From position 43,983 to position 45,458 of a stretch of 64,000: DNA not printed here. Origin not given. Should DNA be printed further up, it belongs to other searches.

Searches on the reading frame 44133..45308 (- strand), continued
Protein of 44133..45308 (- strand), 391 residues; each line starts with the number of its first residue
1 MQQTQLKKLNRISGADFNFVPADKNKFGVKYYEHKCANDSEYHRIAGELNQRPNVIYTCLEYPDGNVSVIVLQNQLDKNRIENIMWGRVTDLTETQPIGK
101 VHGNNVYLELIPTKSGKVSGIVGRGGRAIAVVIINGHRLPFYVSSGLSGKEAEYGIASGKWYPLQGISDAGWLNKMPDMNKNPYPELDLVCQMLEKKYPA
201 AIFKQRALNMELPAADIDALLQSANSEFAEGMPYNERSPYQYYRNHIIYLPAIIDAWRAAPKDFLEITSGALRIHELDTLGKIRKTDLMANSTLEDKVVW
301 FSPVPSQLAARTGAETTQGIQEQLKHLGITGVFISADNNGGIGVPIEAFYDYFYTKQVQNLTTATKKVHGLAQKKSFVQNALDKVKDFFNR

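Call 93: fold_search(model_id=the predicted structure, library=viral)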
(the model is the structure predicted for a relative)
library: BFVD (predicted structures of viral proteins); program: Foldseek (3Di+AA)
matches with E <= 10: 869; with E <= 0.001: 2
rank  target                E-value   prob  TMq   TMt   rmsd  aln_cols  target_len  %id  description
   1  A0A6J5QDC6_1          3.5e-07  1.00  0.30  0.10  11.3       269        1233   21  LT_GEWL domain containing protein [uncultured Caudovirales phage]
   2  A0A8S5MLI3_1          1.1e-06  1.00  0.28  0.09   6.9       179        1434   23  Crystallin beta/gamma motif-containing protein [Podoviridae sp. ctlpi2]
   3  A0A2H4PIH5            1.1e-02  0.87  0.14  0.04  15.5       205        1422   11  Ribonucleoside-diphosphate reductase [Salmonella phage SP-3]
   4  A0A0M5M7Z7            1.3e-02  1.00  0.14  0.11   6.4        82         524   11  (no name in the UniProt tables at hand)
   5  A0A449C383            1.7e-02  0.93  0.13  0.07  16.0       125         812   14  (no name in the UniProt tables at hand)
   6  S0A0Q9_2              2.2e-02  0.99  0.27  0.13   4.5       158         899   18  Structural protein [Cellulophaga phage phi14:2]
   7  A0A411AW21            3.6e-02  0.14  0.08  0.11  14.8       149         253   11  Uncharacterized protein [Pantoea phage vB_PagM_LIET2]
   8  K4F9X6                4.0e-02  0.99  0.14  0.46   4.1        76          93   13  Uncharacterized protein [Cronobacter phage vB_CsaM_GAP161]
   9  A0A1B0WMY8            4.5e-02  0.20  0.12  0.17  21.4       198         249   17  (no name in the UniProt tables at hand)
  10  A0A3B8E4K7            4.7e-02  0.99  0.13  0.58   3.7        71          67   14  Uncharacterized protein [Citrobacter phage Maroon]
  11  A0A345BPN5            4.7e-02  0.97  0.13  0.06   5.7        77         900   22  (no name in the UniProt tables at hand)
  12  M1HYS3                4.7e-02  0.11  0.13  0.14  18.3       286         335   12  (no name in the UniProt tables at hand)
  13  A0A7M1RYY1            5.6e-02  0.44  0.14  0.21  17.7       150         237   11  Endonuclease [uncultured phage cr116_1]
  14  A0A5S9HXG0            6.2e-02  0.97  0.14  0.08  11.1        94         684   20  ribonucleoside-diphosphate reductase [Tenacibaculum phage PTm1]
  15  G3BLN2                6.2e-02  0.12  0.09  0.15  17.1       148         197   14  LAGLIDADG homing endonuclease [Salmonella phage PVPSE1]
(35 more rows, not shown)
